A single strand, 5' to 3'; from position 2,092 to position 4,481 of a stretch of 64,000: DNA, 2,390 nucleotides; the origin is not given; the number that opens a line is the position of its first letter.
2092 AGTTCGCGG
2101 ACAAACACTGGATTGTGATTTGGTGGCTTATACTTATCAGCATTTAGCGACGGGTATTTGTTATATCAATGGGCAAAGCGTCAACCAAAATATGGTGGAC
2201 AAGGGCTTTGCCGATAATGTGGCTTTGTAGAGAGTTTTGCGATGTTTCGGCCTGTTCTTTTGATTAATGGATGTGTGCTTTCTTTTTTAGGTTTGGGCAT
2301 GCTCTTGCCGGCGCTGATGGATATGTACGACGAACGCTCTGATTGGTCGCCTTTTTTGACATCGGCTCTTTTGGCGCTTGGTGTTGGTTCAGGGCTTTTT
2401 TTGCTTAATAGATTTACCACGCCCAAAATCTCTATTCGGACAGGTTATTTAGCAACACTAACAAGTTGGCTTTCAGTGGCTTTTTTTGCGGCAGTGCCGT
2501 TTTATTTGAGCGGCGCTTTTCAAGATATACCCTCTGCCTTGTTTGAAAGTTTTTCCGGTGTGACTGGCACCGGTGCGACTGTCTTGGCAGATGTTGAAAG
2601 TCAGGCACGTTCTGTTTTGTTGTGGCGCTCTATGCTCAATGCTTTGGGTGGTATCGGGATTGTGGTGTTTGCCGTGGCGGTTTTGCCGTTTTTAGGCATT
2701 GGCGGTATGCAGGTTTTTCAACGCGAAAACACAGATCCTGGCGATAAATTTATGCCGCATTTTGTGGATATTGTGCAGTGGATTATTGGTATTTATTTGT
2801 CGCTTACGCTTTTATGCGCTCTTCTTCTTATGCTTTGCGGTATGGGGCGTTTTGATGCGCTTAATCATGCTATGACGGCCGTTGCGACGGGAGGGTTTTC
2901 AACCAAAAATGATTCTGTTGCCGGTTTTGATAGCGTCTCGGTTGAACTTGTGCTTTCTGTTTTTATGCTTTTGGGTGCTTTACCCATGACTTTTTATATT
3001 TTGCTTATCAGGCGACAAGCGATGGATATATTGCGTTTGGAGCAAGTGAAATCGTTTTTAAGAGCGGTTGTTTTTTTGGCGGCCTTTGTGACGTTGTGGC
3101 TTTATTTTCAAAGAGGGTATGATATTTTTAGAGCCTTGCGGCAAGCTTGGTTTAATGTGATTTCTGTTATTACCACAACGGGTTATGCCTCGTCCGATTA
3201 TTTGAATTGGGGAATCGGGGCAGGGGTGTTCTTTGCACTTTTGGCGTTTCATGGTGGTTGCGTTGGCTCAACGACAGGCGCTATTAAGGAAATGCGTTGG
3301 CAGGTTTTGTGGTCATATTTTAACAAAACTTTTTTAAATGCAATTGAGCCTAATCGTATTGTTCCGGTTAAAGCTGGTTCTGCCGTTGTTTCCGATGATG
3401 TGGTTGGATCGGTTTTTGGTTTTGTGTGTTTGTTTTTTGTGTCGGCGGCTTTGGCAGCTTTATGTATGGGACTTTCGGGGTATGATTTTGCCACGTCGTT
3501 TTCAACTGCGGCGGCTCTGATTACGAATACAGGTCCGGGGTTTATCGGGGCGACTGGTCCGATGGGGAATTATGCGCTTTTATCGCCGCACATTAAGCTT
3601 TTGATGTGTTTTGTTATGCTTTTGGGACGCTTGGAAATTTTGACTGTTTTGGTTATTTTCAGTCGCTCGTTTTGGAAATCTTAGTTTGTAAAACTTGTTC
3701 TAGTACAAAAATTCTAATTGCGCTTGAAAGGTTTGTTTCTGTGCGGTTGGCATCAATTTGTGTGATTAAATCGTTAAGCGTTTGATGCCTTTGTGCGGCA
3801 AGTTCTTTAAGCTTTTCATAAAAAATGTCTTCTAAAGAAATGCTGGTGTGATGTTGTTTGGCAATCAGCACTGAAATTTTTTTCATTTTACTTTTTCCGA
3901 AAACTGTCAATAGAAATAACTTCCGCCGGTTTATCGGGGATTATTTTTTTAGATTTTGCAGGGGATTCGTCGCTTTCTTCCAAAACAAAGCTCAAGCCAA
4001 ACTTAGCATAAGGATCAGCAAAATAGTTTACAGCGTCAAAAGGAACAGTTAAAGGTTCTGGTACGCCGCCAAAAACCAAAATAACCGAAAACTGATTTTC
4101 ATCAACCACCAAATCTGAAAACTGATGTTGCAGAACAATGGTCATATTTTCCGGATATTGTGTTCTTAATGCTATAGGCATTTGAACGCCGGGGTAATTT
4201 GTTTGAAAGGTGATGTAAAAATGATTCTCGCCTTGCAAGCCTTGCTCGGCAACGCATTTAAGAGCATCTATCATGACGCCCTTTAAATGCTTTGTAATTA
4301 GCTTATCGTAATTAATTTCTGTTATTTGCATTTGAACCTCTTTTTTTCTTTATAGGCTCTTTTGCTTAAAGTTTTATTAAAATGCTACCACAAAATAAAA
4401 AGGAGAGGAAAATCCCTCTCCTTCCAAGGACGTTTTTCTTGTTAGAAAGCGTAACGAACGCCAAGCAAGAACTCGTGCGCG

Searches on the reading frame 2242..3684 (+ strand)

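Call 10: search_protein_families(library=pfam, proteins=[window:2242-3684:+])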
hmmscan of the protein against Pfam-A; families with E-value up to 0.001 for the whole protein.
window:2242-3684:+ (480 aa): 1 family
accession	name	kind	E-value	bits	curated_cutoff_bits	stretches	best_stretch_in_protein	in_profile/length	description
PF02386.22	TrkH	-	1e-57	196.2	27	1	59-474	26-491/502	Cation transport protein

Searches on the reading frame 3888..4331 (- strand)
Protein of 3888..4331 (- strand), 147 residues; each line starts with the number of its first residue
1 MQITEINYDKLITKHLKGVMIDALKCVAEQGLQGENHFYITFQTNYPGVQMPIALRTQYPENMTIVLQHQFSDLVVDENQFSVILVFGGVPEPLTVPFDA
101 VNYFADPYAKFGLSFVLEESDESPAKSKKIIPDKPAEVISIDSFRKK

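Call 10: search_protein_families(library=pfam, proteins=[window:3888-4331:-])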
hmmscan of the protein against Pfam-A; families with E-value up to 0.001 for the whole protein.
window:3888-4331:- (147 aa): 1 family
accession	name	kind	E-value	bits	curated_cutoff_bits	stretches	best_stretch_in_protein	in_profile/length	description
PF04386.18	SspB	-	9.4e-39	133.4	27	1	13-128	4-119/156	Stringent starvation protein B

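Call 11: find_encoding_contigs(protein=window:3888-4331:-, flank=4000, max_places=6)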
Protein window:3888-4331:- (147 aa): 16 contigs read that carry it; 6 places shown.
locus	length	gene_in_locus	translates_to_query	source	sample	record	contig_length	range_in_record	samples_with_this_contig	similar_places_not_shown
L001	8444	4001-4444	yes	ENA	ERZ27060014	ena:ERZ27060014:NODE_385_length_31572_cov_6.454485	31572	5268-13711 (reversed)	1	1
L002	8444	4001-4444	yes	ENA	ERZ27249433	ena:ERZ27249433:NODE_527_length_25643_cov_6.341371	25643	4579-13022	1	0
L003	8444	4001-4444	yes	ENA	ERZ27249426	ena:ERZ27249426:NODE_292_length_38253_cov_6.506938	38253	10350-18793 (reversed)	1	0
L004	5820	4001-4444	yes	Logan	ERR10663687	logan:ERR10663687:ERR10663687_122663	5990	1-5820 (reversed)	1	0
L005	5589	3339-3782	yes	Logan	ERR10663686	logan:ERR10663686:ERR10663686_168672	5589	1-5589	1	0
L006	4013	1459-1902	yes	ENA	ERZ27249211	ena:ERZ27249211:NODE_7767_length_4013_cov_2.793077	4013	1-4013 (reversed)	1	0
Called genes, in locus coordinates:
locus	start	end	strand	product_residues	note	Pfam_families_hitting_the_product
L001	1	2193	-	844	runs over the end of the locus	PF03797:Autotransporter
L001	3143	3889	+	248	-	PF13505:OMP_b-brl, PF01617:Surface_Ag_2, PF02462:Opacity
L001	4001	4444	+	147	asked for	PF04386:SspB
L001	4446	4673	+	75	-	PF13467:RHH_4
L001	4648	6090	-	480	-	PF02386:TrkH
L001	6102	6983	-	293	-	-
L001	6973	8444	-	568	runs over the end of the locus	PF00133:tRNA-synt_1, PF09334:tRNA-synt_1g, PF08264:Anticodon_1 (weak), PF19303:Anticodon_3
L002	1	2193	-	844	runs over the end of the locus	PF03797:Autotransporter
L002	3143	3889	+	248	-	PF13505:OMP_b-brl, PF01617:Surface_Ag_2, PF02462:Opacity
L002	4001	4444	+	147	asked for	PF04386:SspB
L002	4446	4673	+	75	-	PF13467:RHH_4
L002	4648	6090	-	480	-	PF02386:TrkH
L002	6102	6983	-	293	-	-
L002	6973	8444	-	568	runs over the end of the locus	PF00133:tRNA-synt_1, PF09334:tRNA-synt_1g, PF08264:Anticodon_1 (weak), PF19303:Anticodon_3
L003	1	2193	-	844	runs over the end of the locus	PF03797:Autotransporter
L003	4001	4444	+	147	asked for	PF04386:SspB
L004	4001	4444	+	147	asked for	PF04386:SspB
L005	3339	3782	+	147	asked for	PF04386:SspB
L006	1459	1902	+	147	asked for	PF04386:SspB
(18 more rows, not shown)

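Call 25: find_homologous_proteins(query=window:3888-4331:-, max_evalue=1e-20)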
Query window:3888-4331:- (147 aa): 759 proteins with E <= 1e-20 among 778 candidates; the best 120 are listed.
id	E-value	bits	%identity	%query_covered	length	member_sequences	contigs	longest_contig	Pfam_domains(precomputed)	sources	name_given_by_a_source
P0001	4.4e-92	323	100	100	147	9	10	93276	PF04386.19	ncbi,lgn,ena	-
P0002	8.9e-61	222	68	99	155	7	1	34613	PF04386.19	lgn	-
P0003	3.0e-59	217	67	99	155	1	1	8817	PF04386.19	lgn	-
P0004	5.7e-59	216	68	99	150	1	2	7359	PF04386.19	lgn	-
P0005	1.8e-57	211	66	99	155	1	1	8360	PF04386.19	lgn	-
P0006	2.1e-57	211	68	99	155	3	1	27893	PF04386.19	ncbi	-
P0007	3.1e-55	204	64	99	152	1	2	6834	PF04386.19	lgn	-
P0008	5.0e-55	203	63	99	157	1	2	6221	PF04386.19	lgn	-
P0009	6.8e-55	203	63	99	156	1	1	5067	PF04386.19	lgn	-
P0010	4.2e-54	200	62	99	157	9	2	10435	PF04386.19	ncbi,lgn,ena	-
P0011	5.0e-54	200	64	99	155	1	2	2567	PF04386.19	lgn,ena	-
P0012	6.0e-54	200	65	99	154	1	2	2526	PF04386.19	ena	-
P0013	6.1e-54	200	63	99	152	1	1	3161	PF04386.19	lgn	-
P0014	9.1e-54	199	65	99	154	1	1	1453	PF04386.19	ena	-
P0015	1.1e-53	199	63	97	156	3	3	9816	PF04386.19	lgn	-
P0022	3.2e-53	197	63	99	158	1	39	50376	PF04386.19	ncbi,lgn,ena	-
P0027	6.1e-53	196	63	99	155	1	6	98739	PF04386.19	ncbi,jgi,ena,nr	ncbi:MAG: hypothetical protein E7016_00785 [Alphaproteobacteria bacterium]|nr:hypothetical protein [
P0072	2.4e-48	182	57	99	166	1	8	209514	PF04386.19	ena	-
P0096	4.8e-47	177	59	98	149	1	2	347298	PF04386.19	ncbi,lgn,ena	-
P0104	1.4e-46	176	58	99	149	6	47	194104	PF04386.19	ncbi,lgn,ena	-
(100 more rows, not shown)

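Call 26: find_encoding_contigs(protein=P0002, flank=5000, max_places=2)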
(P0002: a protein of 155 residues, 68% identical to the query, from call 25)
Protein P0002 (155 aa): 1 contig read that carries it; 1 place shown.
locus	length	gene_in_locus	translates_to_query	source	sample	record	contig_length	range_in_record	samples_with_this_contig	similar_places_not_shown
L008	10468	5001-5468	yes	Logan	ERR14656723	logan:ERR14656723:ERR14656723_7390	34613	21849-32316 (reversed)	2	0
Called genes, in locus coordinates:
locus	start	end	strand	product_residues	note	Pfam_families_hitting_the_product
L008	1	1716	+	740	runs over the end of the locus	PF00270:DEAD (weak), PF04851:ResIII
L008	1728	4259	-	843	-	PF02415:Chlam_PMP (faint), PF03797:Autotransporter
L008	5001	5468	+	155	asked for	PF04386:SspB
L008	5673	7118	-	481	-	PF02386:TrkH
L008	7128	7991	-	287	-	-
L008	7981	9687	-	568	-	PF00133:tRNA-synt_1, PF09334:tRNA-synt_1g, PF08264:Anticodon_1 (weak), PF19303:Anticodon_3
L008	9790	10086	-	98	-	-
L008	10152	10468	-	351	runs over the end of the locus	PF01384:PHO4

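Call 27: find_encoding_contigs(protein=P0006, flank=5000, max_places=2)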
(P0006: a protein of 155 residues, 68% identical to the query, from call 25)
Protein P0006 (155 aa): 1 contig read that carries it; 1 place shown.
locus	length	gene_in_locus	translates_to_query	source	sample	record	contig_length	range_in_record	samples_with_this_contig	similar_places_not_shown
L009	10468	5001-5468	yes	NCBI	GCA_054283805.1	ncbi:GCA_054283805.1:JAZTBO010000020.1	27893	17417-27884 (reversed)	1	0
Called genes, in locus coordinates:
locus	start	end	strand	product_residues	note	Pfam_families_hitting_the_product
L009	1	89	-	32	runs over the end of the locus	?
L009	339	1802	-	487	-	PF13598:DUF4139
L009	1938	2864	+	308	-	PF00248:Aldo_ket_red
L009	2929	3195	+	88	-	-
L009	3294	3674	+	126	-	-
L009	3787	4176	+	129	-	-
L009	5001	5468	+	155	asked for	PF04386:SspB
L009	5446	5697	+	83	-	PF13467:RHH_4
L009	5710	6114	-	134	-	-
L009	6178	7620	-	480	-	PF02386:TrkH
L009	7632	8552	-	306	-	-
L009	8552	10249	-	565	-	PF00133:tRNA-synt_1, PF09334:tRNA-synt_1g, PF08264:Anticodon_1 (weak), PF19303:Anticodon_3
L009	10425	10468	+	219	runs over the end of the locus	PF00702:Hydrolase, PF13419:HAD_2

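Call 28: find_encoding_contigs(protein=P0022, flank=5000, max_places=4)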
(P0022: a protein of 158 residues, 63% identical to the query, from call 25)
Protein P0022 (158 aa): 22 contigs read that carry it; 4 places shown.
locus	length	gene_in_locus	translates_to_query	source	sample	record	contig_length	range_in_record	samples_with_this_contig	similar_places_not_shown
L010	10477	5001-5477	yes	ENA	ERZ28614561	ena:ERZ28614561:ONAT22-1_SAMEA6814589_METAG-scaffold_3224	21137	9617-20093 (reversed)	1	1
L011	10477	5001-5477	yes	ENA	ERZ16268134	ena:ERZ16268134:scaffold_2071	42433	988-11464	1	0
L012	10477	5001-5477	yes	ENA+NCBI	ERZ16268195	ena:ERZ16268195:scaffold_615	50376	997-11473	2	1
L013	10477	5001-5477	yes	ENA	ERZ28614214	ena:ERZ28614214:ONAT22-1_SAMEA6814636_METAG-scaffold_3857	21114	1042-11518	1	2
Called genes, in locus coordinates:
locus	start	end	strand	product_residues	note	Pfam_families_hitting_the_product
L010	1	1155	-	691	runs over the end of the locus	PF00009:GTP_EFTU, PF03144:GTP_EFTU_D2, PF22042:EF-G_D2, PF14492:EFG_III, PF03764:EFG_IV, PF00679:EFG_C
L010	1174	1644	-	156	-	PF00177:Ribosomal_S7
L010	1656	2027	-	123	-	PF00164:Ribosom_S12_S23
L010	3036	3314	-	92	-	PF00216:Bac_DNA_binding, PF18291:HU-HIG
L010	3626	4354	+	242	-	PF06691:DUF1189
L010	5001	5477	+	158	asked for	PF04386:SspB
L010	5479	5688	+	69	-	PF13467:RHH_4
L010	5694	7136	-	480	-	PF02386:TrkH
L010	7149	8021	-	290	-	-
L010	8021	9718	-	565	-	PF00133:tRNA-synt_1, PF09334:tRNA-synt_1g, PF08264:Anticodon_1, PF19303:Anticodon_3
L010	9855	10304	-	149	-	-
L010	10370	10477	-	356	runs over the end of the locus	PF01384:PHO4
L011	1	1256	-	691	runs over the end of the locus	PF00009:GTP_EFTU, PF03144:GTP_EFTU_D2, PF22042:EF-G_D2, PF14492:EFG_III, PF03764:EFG_IV, PF00679:EFG_C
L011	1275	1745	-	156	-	PF00177:Ribosomal_S7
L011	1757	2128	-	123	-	PF00164:Ribosom_S12_S23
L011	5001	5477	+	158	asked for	PF04386:SspB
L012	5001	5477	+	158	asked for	PF04386:SspB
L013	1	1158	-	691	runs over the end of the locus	PF00009:GTP_EFTU, PF03144:GTP_EFTU_D2, PF22042:EF-G_D2, PF14492:EFG_III, PF03764:EFG_IV, PF00679:EFG_C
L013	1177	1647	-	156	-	PF00177:Ribosomal_S7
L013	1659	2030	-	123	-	PF00164:Ribosom_S12_S23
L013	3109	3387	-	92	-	PF00216:Bac_DNA_binding, PF18291:HU-HIG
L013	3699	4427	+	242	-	PF06691:DUF1189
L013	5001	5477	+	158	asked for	PF04386:SspB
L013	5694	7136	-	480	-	PF02386:TrkH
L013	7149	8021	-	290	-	-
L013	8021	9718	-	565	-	PF00133:tRNA-synt_1, PF09334:tRNA-synt_1g, PF08264:Anticodon_1, PF19303:Anticodon_3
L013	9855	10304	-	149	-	-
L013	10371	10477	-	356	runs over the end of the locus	PF01384:PHO4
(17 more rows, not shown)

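Call 29: find_encoding_contigs(protein=P0027, flank=5000, max_places=2)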
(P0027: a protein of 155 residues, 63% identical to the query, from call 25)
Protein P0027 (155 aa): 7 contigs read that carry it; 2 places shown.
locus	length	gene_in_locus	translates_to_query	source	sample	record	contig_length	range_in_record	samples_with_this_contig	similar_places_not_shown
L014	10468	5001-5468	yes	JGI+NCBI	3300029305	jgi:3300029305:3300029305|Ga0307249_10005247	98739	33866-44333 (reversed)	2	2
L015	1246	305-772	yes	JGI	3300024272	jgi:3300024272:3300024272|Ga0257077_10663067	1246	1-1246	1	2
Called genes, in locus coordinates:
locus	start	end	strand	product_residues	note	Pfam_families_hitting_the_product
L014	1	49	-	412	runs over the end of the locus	-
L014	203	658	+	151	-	PF07750:GcrA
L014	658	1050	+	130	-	PF00293:NUDIX, PF14815:NUDIX_4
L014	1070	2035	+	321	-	PF01073:3Beta_HSD, PF01370:Epimerase, PF02719:Polysacc_synt_2, PF04321:RmlD_sub_bind, PF05368:NmrA, PF08659:KR (weak), PF13460:NAD_binding_10, PF16363:GDP_Man_Dehyd, +1 more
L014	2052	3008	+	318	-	PF03741:TerC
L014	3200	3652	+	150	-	-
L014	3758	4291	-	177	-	-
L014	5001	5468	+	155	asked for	PF04386:SspB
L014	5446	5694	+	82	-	PF13467:RHH_4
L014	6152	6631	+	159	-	-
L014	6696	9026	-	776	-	PF02190:LON_substr_bdg, PF08298:AAA_PrkA (weak), PF00004:AAA, PF07728:AAA_5, PF22667:Lon_lid, PF05362:Lon_C, PF13541:ChlI (weak)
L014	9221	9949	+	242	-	PF04028:DUF374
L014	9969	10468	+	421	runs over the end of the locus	PF04413:Glycos_transf_N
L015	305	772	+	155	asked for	PF04386:SspB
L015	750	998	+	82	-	PF13467:RHH_4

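Call 44: find_encoding_contigs(protein=P0072, flank=3000, max_places=2)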
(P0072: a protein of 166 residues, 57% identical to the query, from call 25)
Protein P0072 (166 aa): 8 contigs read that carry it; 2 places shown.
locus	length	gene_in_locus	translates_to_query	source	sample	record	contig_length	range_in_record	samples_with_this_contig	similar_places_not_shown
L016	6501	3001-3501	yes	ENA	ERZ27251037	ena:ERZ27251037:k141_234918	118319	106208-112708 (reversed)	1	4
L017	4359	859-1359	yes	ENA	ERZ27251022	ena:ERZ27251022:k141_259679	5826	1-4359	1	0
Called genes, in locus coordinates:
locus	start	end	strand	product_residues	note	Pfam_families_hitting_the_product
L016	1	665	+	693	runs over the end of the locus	PF17191:RecG_wedge, PF00270:DEAD, PF04851:ResIII, PF00271:Helicase_C, PF19833:RecG_dom3_C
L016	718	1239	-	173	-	-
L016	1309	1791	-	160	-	PF00692:dUTPase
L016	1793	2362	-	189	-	PF00186:DHFR_1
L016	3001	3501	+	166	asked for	PF04386:SspB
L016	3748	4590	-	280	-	-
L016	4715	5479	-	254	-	PF02129:Peptidase_S15 (weak), PF20408:Abhydrolase_11 (weak), PF12146:Hydrolase_4 (faint)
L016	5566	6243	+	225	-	PF25087:GMPPB_C (faint), PF00132:Hexapep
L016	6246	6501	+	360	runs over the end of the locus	PF00733:Asn_synthase, PF02540:NAD_synthase, PF00764:Arginosuc_synth (weak), PF03054:tRNA_Me_trans, PF06508:QueC (weak), PF24167:DUF7411 (weak), PF20259:tRNA_Me_trans_M, PF20258:tRNA_Me_trans_C, +2 more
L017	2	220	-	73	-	?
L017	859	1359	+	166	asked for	PF04386:SspB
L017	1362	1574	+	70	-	PF13467:RHH_4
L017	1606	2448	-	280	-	-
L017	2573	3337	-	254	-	PF02129:Peptidase_S15 (weak), PF20408:Abhydrolase_11 (weak), PF12146:Hydrolase_4 (faint)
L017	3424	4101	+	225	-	PF25087:GMPPB_C (faint), PF00132:Hexapep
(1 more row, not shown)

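Call 45: find_encoding_contigs(protein=P0104, flank=3000, max_places=3)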
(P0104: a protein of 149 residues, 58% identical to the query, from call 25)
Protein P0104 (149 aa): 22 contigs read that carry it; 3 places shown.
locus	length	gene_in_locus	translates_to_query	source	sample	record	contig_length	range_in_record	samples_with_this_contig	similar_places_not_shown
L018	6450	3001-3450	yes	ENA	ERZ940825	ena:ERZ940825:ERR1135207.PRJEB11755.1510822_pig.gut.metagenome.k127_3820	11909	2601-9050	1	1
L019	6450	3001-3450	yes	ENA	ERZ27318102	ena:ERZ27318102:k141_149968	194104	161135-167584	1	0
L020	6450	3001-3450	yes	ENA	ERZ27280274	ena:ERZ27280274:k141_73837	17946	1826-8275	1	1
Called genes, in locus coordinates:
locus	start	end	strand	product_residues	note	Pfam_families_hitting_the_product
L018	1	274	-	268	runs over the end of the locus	PF01790:LGT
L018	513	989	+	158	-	PF10722:YbjN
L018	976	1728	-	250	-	PF01643:Acyl-ACP_TE, PF20791:Acyl-ACP_TE_C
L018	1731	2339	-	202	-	PF01464:SLT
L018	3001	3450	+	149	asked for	PF04386:SspB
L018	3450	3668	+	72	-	PF13467:RHH_4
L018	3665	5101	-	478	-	PF02386:TrkH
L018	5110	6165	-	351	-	-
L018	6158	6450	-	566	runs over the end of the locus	PF00133:tRNA-synt_1, PF09334:tRNA-synt_1g, PF08264:Anticodon_1 (weak), PF19303:Anticodon_3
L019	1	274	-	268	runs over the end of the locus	PF01790:LGT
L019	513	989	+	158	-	PF10722:YbjN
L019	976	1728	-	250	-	PF01643:Acyl-ACP_TE, PF13279:4HBT_2 (faint), PF20791:Acyl-ACP_TE_C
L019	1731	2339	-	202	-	PF01464:SLT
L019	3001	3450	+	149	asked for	PF04386:SspB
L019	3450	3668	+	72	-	PF13467:RHH_4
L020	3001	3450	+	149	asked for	PF04386:SspB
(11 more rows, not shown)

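Call 46: find_encoding_contigs(protein=P0096, flank=3000, max_places=2)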
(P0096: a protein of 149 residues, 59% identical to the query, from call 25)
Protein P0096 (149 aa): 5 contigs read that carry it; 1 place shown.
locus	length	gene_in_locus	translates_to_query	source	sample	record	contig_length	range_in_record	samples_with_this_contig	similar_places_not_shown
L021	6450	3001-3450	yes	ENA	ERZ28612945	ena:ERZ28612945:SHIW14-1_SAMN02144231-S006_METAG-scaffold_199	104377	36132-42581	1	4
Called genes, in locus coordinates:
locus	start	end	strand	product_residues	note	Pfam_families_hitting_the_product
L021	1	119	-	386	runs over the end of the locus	PF10150:RNase_E_G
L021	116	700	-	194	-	PF02545:Maf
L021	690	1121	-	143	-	PF21157:DksA_N, PF01258:zf-dskA_traR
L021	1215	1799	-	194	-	PF08805:PilS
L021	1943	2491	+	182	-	PF13505:OMP_b-brl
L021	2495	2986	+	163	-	-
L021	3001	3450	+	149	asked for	PF04386:SspB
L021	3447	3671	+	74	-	PF13467:RHH_4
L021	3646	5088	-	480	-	PF02386:TrkH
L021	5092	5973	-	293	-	-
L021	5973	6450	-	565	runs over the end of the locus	PF00133:tRNA-synt_1 (weak), PF09334:tRNA-synt_1g, PF08264:Anticodon_1, PF19303:Anticodon_3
